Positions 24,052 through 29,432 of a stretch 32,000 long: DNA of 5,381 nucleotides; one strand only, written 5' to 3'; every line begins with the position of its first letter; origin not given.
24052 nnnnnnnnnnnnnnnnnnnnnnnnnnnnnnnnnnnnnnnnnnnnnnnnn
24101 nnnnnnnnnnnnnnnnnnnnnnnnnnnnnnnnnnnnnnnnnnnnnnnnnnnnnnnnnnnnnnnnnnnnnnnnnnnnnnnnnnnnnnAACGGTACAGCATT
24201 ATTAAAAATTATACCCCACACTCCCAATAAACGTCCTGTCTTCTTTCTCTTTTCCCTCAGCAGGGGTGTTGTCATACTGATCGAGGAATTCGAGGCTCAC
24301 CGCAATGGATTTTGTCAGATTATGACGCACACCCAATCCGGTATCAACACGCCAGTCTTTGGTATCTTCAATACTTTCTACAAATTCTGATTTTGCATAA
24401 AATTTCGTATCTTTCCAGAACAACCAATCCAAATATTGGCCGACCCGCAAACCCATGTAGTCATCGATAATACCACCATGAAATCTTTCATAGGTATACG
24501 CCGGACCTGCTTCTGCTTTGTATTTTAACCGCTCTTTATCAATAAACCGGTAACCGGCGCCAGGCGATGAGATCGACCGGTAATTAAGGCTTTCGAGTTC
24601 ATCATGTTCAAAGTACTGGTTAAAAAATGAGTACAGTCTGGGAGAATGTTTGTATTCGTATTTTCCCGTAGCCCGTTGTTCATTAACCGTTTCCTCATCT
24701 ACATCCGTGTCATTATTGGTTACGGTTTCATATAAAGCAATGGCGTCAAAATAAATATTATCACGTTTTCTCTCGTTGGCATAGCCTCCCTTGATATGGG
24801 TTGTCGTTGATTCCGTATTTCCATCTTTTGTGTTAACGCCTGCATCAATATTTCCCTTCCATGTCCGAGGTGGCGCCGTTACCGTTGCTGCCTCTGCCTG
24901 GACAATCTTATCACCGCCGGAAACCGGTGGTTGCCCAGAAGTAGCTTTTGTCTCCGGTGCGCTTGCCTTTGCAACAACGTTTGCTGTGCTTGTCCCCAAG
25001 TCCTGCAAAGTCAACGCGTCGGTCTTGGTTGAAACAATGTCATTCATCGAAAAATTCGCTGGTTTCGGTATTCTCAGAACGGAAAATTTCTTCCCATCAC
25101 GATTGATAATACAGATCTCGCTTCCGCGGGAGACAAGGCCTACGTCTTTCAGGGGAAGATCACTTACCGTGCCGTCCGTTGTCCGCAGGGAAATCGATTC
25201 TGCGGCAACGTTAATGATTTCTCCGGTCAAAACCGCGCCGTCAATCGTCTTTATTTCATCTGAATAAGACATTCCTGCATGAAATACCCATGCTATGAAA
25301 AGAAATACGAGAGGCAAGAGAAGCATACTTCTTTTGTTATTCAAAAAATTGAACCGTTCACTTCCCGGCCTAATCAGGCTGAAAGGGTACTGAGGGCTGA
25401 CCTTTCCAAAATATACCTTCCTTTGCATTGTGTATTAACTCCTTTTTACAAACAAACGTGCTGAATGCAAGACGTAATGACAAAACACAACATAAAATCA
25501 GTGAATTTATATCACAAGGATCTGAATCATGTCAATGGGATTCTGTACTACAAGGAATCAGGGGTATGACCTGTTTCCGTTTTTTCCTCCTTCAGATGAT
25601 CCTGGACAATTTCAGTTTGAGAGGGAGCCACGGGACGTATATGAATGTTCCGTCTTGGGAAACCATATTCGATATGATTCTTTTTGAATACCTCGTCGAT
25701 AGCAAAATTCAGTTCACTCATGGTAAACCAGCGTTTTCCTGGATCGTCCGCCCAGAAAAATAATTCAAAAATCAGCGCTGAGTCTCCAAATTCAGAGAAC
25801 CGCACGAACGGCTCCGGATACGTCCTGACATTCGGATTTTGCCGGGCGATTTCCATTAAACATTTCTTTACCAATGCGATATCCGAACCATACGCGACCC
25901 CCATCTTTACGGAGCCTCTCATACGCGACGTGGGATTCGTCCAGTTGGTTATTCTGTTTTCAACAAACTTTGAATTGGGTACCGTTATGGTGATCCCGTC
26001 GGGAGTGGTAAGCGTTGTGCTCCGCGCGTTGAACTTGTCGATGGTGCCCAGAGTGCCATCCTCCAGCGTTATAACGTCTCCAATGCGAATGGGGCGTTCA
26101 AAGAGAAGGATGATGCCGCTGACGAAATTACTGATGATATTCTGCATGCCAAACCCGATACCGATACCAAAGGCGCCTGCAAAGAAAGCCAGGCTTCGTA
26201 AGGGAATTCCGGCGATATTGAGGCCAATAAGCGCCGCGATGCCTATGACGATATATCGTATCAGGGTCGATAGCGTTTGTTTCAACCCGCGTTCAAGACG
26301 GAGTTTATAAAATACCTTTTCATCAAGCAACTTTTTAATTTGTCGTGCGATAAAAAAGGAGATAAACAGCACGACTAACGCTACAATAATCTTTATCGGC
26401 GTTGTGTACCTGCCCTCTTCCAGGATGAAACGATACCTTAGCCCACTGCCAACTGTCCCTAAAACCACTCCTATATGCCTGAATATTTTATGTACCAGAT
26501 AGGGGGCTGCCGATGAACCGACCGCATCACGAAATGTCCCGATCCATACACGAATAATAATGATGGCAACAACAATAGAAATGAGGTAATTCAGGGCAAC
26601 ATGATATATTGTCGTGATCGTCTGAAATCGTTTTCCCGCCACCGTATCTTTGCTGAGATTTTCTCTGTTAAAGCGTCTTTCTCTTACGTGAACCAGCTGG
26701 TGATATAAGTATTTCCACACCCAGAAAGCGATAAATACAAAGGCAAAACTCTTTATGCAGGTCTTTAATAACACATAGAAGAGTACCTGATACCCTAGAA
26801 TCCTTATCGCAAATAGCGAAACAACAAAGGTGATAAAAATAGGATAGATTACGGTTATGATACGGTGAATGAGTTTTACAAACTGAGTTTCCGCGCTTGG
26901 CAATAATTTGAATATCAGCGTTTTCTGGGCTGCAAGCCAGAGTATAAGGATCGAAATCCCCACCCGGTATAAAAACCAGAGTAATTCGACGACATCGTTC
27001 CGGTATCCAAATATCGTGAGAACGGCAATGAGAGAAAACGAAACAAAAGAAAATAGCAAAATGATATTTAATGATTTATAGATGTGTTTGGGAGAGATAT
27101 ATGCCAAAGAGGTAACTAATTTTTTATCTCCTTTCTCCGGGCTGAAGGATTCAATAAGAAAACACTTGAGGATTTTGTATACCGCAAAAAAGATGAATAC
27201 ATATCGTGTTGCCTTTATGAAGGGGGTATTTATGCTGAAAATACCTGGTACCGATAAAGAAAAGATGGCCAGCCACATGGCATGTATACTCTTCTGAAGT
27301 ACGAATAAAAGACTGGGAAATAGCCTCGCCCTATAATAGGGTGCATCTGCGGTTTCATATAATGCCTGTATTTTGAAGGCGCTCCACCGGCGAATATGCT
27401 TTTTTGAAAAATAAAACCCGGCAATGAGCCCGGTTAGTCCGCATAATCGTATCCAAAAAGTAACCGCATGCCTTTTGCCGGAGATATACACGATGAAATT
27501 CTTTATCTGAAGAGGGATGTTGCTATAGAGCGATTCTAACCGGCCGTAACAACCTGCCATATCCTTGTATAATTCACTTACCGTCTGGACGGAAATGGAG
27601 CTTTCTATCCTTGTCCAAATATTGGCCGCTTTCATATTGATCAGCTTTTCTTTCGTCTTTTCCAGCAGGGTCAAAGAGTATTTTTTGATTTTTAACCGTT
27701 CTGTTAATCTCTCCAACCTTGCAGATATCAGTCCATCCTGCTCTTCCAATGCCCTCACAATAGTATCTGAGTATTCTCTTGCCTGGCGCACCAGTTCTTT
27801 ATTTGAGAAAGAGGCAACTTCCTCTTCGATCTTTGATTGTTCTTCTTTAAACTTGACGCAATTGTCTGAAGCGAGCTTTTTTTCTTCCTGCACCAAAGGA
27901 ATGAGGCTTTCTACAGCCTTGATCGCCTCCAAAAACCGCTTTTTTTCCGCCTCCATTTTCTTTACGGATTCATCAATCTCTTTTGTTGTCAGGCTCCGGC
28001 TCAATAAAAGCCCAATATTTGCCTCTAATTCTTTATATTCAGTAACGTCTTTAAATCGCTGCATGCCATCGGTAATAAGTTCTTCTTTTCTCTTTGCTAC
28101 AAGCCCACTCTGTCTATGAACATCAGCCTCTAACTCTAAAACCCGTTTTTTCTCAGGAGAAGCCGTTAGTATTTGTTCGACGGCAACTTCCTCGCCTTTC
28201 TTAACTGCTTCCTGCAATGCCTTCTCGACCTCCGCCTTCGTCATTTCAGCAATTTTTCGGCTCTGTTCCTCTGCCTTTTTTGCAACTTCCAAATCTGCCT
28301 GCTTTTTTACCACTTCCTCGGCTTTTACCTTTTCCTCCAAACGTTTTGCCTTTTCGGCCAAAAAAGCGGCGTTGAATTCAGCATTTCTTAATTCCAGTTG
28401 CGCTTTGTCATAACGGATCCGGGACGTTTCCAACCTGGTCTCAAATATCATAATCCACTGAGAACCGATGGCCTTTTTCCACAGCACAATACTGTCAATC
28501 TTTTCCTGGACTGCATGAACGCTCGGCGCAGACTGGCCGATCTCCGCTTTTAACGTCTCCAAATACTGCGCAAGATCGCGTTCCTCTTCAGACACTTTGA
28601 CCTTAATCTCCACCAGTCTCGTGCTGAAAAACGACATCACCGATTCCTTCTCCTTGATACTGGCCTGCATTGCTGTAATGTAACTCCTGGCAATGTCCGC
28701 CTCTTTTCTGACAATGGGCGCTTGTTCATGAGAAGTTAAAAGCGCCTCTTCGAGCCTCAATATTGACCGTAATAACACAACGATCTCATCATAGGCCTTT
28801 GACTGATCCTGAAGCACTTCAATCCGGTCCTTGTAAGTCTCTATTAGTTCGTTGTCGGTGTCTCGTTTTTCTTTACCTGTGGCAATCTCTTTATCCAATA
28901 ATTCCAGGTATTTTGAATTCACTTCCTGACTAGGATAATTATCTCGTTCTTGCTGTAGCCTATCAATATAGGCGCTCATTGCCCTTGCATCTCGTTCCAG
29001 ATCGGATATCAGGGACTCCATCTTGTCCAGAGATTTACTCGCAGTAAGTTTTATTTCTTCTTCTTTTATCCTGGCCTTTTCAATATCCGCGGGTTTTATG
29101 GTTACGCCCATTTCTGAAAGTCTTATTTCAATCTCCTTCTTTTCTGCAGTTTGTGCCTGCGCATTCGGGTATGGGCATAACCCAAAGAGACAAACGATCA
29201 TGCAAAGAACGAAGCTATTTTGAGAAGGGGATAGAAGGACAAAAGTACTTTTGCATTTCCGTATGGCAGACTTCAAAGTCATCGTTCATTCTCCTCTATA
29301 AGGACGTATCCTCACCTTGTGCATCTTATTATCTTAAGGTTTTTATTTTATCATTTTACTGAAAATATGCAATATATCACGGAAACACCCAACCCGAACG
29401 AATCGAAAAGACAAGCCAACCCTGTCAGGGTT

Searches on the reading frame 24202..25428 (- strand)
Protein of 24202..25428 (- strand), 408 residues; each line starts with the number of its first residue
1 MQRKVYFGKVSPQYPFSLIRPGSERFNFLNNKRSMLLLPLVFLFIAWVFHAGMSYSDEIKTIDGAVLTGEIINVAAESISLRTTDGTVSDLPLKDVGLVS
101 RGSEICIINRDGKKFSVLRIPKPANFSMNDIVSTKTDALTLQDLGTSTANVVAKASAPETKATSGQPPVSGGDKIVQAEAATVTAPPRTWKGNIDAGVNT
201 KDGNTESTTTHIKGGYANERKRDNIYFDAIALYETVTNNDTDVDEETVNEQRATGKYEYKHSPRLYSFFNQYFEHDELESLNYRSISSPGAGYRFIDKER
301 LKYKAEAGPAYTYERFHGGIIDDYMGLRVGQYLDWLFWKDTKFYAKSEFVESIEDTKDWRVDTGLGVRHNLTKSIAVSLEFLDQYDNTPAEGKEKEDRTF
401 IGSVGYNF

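Call 52: search_protein_families(library=pfam, proteins=[window:24202-25428:-], max_evalue=0.00001)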
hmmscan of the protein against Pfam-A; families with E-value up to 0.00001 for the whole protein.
window:24202-25428:- (408 aa): 1 family
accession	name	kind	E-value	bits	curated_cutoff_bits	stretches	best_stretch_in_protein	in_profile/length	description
PF04338.18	DUF481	-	3.3e-40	138.8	21.1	1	194-408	1-210/210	Protein of unknown function, DUF481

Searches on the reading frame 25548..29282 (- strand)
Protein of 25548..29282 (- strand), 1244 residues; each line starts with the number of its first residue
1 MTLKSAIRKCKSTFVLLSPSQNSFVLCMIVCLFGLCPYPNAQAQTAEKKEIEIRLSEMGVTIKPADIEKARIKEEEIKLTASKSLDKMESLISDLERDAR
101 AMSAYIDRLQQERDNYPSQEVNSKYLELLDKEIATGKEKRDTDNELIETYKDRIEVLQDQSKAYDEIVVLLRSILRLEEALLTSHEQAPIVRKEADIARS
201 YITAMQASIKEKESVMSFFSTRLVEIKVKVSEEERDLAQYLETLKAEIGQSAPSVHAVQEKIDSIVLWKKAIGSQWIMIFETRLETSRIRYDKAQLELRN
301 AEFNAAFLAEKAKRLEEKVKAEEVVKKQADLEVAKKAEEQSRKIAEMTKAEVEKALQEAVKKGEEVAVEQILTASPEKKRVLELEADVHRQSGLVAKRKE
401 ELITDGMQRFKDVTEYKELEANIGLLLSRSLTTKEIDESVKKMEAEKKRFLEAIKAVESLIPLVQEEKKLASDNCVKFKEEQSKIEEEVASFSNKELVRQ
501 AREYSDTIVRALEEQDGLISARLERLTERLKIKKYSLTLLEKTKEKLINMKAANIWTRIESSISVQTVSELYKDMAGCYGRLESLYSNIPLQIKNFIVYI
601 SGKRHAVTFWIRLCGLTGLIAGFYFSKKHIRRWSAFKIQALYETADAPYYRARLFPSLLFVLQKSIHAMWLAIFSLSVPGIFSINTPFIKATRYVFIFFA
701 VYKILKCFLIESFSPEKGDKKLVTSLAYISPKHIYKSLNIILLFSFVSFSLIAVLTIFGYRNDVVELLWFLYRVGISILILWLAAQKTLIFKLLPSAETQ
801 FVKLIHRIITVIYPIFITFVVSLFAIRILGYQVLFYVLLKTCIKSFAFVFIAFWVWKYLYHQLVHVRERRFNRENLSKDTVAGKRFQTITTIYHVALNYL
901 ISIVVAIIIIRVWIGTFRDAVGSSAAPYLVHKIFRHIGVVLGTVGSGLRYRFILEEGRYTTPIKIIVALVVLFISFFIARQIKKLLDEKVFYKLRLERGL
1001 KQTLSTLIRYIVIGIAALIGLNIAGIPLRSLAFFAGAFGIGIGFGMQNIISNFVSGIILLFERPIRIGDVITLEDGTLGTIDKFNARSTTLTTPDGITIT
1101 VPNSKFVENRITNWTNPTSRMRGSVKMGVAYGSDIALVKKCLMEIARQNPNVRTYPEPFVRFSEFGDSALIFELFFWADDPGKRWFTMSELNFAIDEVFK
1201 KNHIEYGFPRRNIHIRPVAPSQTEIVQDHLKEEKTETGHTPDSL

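Call 52: search_protein_families(library=pfam, proteins=[window:25548-29282:-], max_evalue=0.00001)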
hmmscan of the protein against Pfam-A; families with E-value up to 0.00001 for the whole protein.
window:25548-29282:- (1244 aa): 2 families
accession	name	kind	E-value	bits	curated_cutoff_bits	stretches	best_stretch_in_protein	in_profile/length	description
PF00924.24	MS_channel_2nd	-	1.8e-20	73.2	20.2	1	1048-1115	1-67/68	Mechanosensitive ion channel, beta-domain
PF21082.3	MS_channel_3rd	-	8.3e-18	65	21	1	1127-1205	5-87/88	Mechanosensitive ion channel MscS, C-terminal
